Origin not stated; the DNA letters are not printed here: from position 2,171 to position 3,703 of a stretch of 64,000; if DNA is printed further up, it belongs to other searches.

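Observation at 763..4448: Lower-GC, SD-led cassette of radical SAM, DegT aminotransferase and CYTH next to an Lrp regulator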

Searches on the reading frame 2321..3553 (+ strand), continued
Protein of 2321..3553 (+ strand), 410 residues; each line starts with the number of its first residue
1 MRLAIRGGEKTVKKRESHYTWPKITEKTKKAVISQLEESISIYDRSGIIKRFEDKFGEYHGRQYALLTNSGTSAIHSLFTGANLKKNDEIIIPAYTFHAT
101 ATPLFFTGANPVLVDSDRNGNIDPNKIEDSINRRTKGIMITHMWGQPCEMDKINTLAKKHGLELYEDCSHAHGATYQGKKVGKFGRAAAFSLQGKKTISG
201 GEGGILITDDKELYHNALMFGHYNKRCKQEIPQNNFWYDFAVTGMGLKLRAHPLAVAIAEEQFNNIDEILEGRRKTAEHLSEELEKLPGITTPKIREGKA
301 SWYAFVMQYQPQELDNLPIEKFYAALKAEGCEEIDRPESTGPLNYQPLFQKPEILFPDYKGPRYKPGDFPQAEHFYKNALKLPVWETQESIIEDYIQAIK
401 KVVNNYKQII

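Call 58: find_encoding_contigs(protein=P0421, flank=7000, max_places=2)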
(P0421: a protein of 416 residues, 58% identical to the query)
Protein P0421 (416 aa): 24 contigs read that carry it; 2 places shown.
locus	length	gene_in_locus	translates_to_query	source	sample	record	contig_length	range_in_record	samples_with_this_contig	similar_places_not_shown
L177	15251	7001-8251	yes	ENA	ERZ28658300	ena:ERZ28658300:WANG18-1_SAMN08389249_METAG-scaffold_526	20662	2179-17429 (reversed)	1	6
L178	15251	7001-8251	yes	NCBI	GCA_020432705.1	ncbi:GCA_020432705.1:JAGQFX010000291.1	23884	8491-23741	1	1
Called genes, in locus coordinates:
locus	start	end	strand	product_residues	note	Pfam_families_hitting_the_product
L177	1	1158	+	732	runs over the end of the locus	PF12849:PBP_like_2, PF00528:BPD_transp_1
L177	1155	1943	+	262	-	PF02463:SMC_N, PF00005:ABC_tran, PF13304:AAA_21 (weak)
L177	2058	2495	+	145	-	PF01451:LMWPc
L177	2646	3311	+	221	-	PF01895:PhoU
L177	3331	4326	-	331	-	PF03576:Peptidase_S58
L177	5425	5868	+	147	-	PF00293:NUDIX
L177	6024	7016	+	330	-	PF01408:GFO_IDH_MocA, PF02894:GFO_IDH_MocA_C, PF22725:GFO_IDH_MocA_C3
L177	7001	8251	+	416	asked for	PF00155:Aminotran_1_2, PF01041:DegT_DnrJ_EryC1, PF01212:Beta_elim_lyase, PF00266:Aminotran_5 (weak)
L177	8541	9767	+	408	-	PF01306:LacY_symp (faint), PF05977:MFS_3, PF07690:MFS_1, PF13347:MFS_2, PF07690:MFS_1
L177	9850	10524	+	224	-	PF13521:AAA_28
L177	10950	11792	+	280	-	PF01494:FAD_binding_3 (weak)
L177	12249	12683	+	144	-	-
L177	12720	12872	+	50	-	-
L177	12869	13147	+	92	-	-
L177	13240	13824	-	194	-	PF14329:DUF4386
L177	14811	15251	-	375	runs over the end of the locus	PF13181:TPR_8 (faint), PF00515:TPR_1 (faint), PF13432:TPR_16 (weak), PF07719:TPR_2 (weak)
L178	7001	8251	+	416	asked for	PF00155:Aminotran_1_2, PF01041:DegT_DnrJ_EryC1, PF01212:Beta_elim_lyase, PF00266:Aminotran_5 (weak)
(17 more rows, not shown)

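Call 59: find_encoding_contigs(protein=P0380, flank=7000, max_places=2)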
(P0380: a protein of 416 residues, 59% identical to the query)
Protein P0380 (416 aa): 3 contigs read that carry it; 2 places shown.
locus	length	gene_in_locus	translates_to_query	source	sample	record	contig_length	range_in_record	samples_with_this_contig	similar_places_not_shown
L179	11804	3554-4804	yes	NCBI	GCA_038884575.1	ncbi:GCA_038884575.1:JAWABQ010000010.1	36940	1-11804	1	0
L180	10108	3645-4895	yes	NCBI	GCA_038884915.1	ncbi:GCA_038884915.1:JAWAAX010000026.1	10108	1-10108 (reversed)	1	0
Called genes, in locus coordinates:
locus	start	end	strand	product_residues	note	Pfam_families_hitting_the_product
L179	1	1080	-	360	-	?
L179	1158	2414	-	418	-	PF14947:HTH_45 (faint)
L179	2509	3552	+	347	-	PF01408:GFO_IDH_MocA, PF02894:GFO_IDH_MocA_C, PF22725:GFO_IDH_MocA_C3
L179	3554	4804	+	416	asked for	PF01053:Cys_Met_Meta_PP, PF00155:Aminotran_1_2, PF01041:DegT_DnrJ_EryC1, PF01212:Beta_elim_lyase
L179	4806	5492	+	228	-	PF02223:Thymidylate_kin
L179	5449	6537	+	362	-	-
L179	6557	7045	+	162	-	PF00293:NUDIX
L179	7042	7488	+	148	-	PF00293:NUDIX, PF14815:NUDIX_4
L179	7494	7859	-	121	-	-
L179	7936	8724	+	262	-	PF05670:NFACT-R_1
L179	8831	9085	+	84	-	PF01985:CRS1_YhbY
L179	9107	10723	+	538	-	-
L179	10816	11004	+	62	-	-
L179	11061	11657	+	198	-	-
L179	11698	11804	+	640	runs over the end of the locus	PF01261:AP_endonuc_2 (weak)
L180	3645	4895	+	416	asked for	PF01053:Cys_Met_Meta_PP, PF00155:Aminotran_1_2, PF01041:DegT_DnrJ_EryC1, PF01212:Beta_elim_lyase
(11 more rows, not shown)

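Call 66: search_protein_families(library=ncbifam, proteins=[L179:5449-6537:+, L179:2509-3552:+, L179:3554-4804:+, L179:4806-5492:+, L179:7042-7488:+], max_evalue=0.001)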
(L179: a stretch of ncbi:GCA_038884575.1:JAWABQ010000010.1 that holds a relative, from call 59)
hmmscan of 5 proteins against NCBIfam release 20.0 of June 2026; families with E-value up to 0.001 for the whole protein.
L179:5449-6537:+ (362 aa): 1 family
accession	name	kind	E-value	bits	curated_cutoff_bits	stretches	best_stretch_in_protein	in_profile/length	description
NF045659.1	DiMArgaseDdahMtb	equivalog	0.00011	21.5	300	1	297-351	230-283/283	dimethylargininase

L179:2509-3552:+ (347 aa): 9 families
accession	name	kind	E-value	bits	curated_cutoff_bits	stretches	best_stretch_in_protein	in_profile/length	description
TIGR04380.1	myo_inos_iolG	equivalog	3.3e-30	105.1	355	1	18-322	1-311/330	inositol 2-dehydrogenase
NF040723.1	UDP-GlcNAcDh_Arch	equivalog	1.7e-24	86.9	450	1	19-269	1-238/302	UDP-N-acetylglucosamine 3-dehydrogenase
NF008607.0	PRK11579.1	subfamily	1.4e-23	83.5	330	1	17-225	3-210/346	oxidoreductase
NF041392.1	XylDh_Gfo6_Halo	equivalog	7.8e-21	74.2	350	1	14-337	12-345/350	D-xylose 1-dehydrogenase Gfo6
NF052479.1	LevoglcsnDh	equivalog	1.3e-18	66.9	650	1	45-215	37-213/386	levoglucosan dehydrogenase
NF007574.0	PRK10206.1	equivalog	2.9e-13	49.6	352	1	20-238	4-220/345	oxidoreductase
NF052679.1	InsChiInosDhIolG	equivalog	9.5e-13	47.9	540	1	19-282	3-264/343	bifunctional inositol 2-dehydrogenase/D-chiro-inositol 1-dehydrogenase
NF058561.1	BT_2158_fam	equivalog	4.8e-12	45.2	750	1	11-132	28-148/487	glycoside 3-dehydrogenase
NF058563.1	BT_2159_fam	equivalog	2.6e-10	39.8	650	1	19-206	1-185/350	disaccharide 3-dehydrogenase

L179:3554-4804:+ (416 aa): 25 families
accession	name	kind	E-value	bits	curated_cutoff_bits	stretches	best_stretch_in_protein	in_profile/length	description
TIGR03588.1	PseC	equivalog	1.5e-55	188.7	423.5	1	49-393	30-365/380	UDP-4-amino-4,6-dideoxy-N-acetyl-beta-L-altrosamine transaminase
TIGR04181.1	NHT_00031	hypoth_equivalog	1e-47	162.8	420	1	23-313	5-304/359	LegC family aminotransferase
NF008687.0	PRK11706.1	equivalog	4.3e-46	157.4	375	1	41-290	23-271/375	dTDP-4-amino-4,6-dideoxygalactose transaminase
NF008658.2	PRK11658.1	equivalog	6.1e-45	153.5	631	1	52-331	36-315/379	UDP-4-amino-4-deoxy-L-arabinose aminotransferase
TIGR04427.1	PLP_DesI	equivalog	2.7e-44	151.9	650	1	3-335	6-325/390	dTDP-4-dehydro-6-deoxyglucose aminotransferase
NF011936.0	PRK15407.1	equivalog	4.7e-40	137.6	423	1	38-312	53-354/440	lipopolysaccharide biosynthesis protein RfbH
TIGR02379.1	ECA_wecE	subfamily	2e-36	125.6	434.85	1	43-222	25-206/376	dTDP-4-amino-4,6-dideoxy-D-glucose transaminase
TIGR01977.1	am_tr_V_EF2568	hypoth_equivalog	4.6e-09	35.8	377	1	57-179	55-183/376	cysteine desulfurase family protein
NF005816.0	PRK07682.1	equivalog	8e-09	34.6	620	1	47-174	72-207/390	aminotransferase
NF005744.0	PRK07568.1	subfamily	1.3e-07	30.7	389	1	34-187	51-218/398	pyridoxal phosphate-dependent aminotransferase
NF040779.1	Sec_lyase_SclA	exception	3.6e-07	29.4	525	1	57-223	54-225/378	selenocysteine lyase SclA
NF005456.0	PRK07050.1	equivalog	4.8e-07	28.8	500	1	53-313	69-320/394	cystathionine beta-lyase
NF006096.0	PRK08248.1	equivalog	7.3e-06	24.9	726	1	14-173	27-189/431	homocysteine synthase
NF005817.0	PRK07683.1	equivalog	1.2e-05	24.3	575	1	55-145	79-170/387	aminotransferase A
NF005263.0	PRK06767.1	equivalog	8.8e-05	21.7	617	1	33-173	44-186/392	methionine gamma-lyase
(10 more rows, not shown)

L179:4806-5492:+ (228 aa): 3 families
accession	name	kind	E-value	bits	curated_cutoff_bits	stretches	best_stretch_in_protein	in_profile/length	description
TIGR00041.1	DTMP_kinase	equivalog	2.6e-19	69.7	83.25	1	3-198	6-196/196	dTMP kinase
NF005923.0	PRK07933.1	equivalog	0.00043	19.7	193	0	3-148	2-156/213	dTMP kinase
NF005250.0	PRK06761.1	equivalog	0.00082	18.5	270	0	2-30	4-32/282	hypothetical protein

L179:7042-7488:+ (148 aa): 17 families
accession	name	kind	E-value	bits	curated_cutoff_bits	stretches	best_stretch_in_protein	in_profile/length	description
NF006530.0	PRK08999.1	equivalog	1.1e-15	57.5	245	1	23-140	8-123/315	Nudix family hydrolase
NF007834.0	PRK10546.1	equivalog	1.1e-13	51.1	156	1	23-146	6-126/135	pyrimidine (deoxy)nucleoside triphosphate diphosphatase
TIGR00586.1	mutt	equivalog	9.2e-11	41.9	97.9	1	24-139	9-121/129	8-oxo-dGTP diphosphatase MutT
NF008044.0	PRK10776.1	equivalog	1e-09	38.3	148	1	27-91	11-74/130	8-oxo-dGTP diphosphatase MutT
TIGR02705.1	nudix_YtkD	equivalog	7.3e-09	35.4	154.4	1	49-94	47-91/156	RNA deprotection pyrophosphohydrolase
NF001299.0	PRK00241.1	equivalog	1.6e-08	34.4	158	1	27-86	141-197/263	NAD(+) diphosphatase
NF012016.0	PRK15472.1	equivalog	1.6e-08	34.3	95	1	23-143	6-136/141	nucleoside triphosphatase NudI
NF041652.1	Nud_hyd_Dein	equivalog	2.6e-08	34.2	200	1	27-86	20-81/152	Nudix hydrolase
NF006961.0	PRK09438.1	equivalog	1.4e-07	31.1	103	1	33-128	21-128/151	dihydroneopterin triphosphate diphosphatase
NF003787.0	PRK05379.1-4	equivalog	4.8e-06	25.8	449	1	23-80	210-266/346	bifunctional nicotinamide-nucleotide adenylyltransferase/Nudix hydroxylase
NF052459.1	OxoGTPPhMutT1Mycb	equivalog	5.6e-05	22.4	475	1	33-98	19-79/292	8-oxo-(d)GTP phosphatase MutT1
NF001936.0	PRK00714.1-3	equivalog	7.1e-05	22.7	118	1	45-101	33-92/155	RNA pyrophosphohydrolase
NF003786.0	PRK05379.1-2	equivalog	8.4e-05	21.9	397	1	24-80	221-276/354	bifunctional nicotinamide-nucleotide adenylyltransferase/Nudix hydroxylase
NF003791.0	PRK05379.2-3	equivalog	0.00019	20.7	409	1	25-79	206-259/340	bifunctional nicotinamide-nucleotide adenylyltransferase/Nudix hydroxylase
NF003788.0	PRK05379.1-5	equivalog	0.00039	19.8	354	1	25-79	217-270/351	bifunctional nicotinamide-nucleotide adenylyltransferase/Nudix hydroxylase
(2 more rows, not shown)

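Call 67: search_solved_structures(query=L179:5449-6537:+, max_evalue=1)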
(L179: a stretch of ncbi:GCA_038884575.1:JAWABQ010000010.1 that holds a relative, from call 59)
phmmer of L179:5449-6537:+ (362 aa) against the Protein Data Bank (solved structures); distinct sequences matched with E-value up to 1: 8.
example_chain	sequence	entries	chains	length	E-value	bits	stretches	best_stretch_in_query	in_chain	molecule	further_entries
6u1r_A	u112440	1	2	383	4.1e-58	200.4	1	5-361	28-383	SxtG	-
5wpi_A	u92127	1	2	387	6.3e-54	186.6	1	5-360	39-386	HsvA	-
2jdx_A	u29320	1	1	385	2.2e-48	168.3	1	5-360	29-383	PROTEIN (L-ARGININE:GLYCINE AMIDINOTRANSFERASE)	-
1jdx_A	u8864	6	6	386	6.3e-48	166.8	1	5-360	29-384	PROTEIN (L-ARGININE:GLYCINE AMIDINOTRANSFERASE)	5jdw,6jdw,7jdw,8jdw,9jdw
1jdw_A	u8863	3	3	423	8.7e-48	166.4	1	5-360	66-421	L-ARGININE:GLYCINE AMIDINOTRANSFERASE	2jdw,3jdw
1bwd_A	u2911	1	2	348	7.9e-47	163.2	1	5-360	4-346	PROTEIN (INOSAMINE-PHOSPHATE AMIDINOTRANSFERASE)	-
4jdw_A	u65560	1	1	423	1.6e-46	162.2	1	5-360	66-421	L-ARGININE:GLYCINE AMIDINOTRANSFERASE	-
8jbw_A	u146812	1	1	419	0.21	13.7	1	135-186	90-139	4-hydroxyphenylpyruvate dioxygenase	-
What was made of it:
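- The amidinotransferase in DPANN relatives also fits the streptidine (aminocyclitol) pathway logic (call 67). The amidinotransferase matches StrB1 at E = 8e-47 (calls 59, 67).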

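Call 75: search_solved_structures(query=window:2321-3553:+, max_evalue=1e-20)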
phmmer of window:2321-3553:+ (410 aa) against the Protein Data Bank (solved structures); distinct sequences matched with E-value up to 1e-20: 49.
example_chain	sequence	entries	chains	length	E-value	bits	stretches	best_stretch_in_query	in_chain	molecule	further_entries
3frk_A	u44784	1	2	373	3.9e-45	157.6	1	50-391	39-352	QdtB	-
3bn1_A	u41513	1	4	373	7.2e-43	150.1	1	47-295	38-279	Perosamine synthetase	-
3dr7_A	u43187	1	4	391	8.1e-43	150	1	47-295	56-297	Putative perosamine synthetase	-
3dr4_A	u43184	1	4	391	5.6e-42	147.2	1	47-295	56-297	Putative perosamine synthetase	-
7b0m_AAA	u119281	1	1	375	2.1e-41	145.3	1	22-385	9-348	Sugar aminotransferase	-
8gyh_B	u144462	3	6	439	6.8e-41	143.6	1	2-313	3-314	DegT/DnrJ/EryC1/StrS family aminotransferase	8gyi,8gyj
8y96_A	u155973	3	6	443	3.8e-38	134.6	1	2-220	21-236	DegT/DnrJ/EryC1/StrS family aminotransferase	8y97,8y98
5k8b_A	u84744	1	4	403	5.2e-38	134.1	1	61-331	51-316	8-amino-3,8-dideoxy-alpha-D-manno-octulosonate transaminase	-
5w70_A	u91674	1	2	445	5.4e-37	130.8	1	3-329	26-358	L-glutamine:2-deoxy-scyllo-inosose aminotransferase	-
7l7x_AAA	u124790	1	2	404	1.4e-36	129.5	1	20-228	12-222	DegT/DnrJ/EryC1/StrS aminotransferase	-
5w71_A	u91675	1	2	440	2.8e-36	128.4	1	17-327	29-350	L-glutamine:2-deoxy-scyllo-inosose aminotransferase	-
2c7t_A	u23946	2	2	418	5.5e-36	127.5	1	20-327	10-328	GLUTAMINE-2-DEOXY-SCYLLO-INOSOSE AMINOTRANSFERASE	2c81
5u1z_A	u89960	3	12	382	5.7e-36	127.4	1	49-230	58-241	Putative aminotransferase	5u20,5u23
7n63_A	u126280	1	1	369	9e-36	126.8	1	49-311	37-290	Putative aminotransferase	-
2oga_A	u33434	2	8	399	1.6e-35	125.9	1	48-385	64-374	Transaminase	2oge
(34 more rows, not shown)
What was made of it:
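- Closest known: BtrN / BtrR. Same: BtrR-type aminotransferases match the window DegT at about 130 bits (call 75).
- By sequence, the DegT is about equally distant from NDP-sugar and aminocyclitol aminotransferases: QdtB 158 bits, perosamine synthase 150 bits, BtrR-type about 130 bits (call 75).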

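Call 76: search_solved_structures(query=L179:2509-3552:+, max_evalue=1e-10)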
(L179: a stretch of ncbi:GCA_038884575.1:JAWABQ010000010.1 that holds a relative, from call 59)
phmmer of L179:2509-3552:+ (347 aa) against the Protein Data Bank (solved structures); distinct sequences matched with E-value up to 1e-10: 35.
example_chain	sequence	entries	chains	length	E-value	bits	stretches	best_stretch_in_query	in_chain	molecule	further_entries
3q2k_A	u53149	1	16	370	9.2e-26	93.9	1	14-274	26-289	oxidoreductase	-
3q2i_A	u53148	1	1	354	3.4e-24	88.8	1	14-341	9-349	dehydrogenase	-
9m3d_B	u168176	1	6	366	3.3e-22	82.2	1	18-204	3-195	DgpA1 from W974-1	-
9m37_A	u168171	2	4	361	2.1e-20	76.3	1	19-246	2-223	P581a DgpA2 and isoorientin complex structure | Gfo/Idh/MocA family protein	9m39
3kux_A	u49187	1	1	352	4.8e-20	75.1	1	14-215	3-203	Putative oxidoreductase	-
3ezy_A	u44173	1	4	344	5e-20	75.1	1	19-269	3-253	Dehydrogenase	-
3cea_A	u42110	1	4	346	1.2e-19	73.8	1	15-333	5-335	Myo-inositol 2-dehydrogenase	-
7xr9_A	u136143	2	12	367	4.6e-18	68.6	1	17-205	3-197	DgpA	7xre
4mkx_A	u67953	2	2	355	5.8e-16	61.7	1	15-218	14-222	Inositol dehydrogenase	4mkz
3gfg_A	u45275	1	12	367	9.2e-16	61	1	10-223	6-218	Uncharacterized oxidoreductase yvaA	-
4n54_A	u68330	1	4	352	9.6e-16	61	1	17-218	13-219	Inositol dehydrogenase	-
5a02_A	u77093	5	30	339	2e-15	59.9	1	15-270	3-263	ALDOSE-ALDOSE OXIDOREDUCTASE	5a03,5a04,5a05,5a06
3gdo_A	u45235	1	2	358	2.5e-15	59.6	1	18-223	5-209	Uncharacterized oxidoreductase yvaA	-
3fd8_A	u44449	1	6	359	5.2e-15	58.6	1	19-215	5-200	Oxidoreductase, Gfo/Idh/MocA family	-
3i23_A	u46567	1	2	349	5.5e-15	58.5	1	19-215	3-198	Oxidoreductase, Gfo/Idh/MocA family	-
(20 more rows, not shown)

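Call 86: search_protein_families(library=ncbifam, proteins=[L177:9850-10524:+], max_evalue=0.00001)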
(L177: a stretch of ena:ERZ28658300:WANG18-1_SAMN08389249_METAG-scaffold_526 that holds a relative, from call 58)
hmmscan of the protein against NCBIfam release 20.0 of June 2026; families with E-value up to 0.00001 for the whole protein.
L177:9850-10524:+ (224 aa): 0 families
